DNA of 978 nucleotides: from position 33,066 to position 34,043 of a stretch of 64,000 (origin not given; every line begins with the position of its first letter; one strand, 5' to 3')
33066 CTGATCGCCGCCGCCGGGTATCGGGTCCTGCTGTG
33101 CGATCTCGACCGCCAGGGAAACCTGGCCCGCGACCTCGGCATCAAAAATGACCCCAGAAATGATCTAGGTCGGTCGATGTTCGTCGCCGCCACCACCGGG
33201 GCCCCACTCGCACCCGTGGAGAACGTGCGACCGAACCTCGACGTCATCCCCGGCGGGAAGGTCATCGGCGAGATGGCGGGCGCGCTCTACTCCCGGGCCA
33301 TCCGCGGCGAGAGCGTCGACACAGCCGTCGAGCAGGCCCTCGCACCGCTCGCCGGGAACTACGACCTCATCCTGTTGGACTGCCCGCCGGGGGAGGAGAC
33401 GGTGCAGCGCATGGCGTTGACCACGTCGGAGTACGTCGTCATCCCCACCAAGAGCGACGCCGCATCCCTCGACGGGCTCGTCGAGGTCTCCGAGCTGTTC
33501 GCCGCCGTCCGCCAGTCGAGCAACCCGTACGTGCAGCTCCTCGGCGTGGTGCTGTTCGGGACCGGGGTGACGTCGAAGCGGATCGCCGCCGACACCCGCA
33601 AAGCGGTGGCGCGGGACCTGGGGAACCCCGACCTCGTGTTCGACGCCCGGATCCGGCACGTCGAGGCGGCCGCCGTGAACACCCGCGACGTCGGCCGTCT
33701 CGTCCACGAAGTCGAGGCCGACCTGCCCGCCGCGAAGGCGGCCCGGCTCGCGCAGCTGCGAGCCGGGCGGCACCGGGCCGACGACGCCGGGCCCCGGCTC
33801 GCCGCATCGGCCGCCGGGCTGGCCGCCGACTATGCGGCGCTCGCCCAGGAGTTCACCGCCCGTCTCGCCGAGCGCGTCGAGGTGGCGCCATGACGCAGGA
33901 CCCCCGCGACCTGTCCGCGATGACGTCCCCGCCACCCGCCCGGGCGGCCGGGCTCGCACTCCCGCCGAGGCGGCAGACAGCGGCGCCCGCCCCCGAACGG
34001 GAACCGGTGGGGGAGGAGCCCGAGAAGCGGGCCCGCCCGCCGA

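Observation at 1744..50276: Start-associated 10-mer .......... in the 5' leaders of about 20 genes on both strands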

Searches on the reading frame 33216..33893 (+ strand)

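Call 12: search_protein_families(library=pfam, proteins=[window:33216-33893:+], max_evalue=0.01)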
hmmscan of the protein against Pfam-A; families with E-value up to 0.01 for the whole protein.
window:33216-33893:+ (225 aa): 3 families
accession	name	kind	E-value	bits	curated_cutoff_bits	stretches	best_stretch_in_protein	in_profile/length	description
PF13614.12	AAA_31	-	7.7e-14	52.4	27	1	3-106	76-175/177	AAA domain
PF09140.17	MipZ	-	5.6e-05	23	20.7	1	31-102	81-153/262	ATPase MipZ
PF06564.18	CBP_BcsQ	-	0.0013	18.7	21.3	1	4-84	75-151/234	Cellulose biosynthesis protein BcsQ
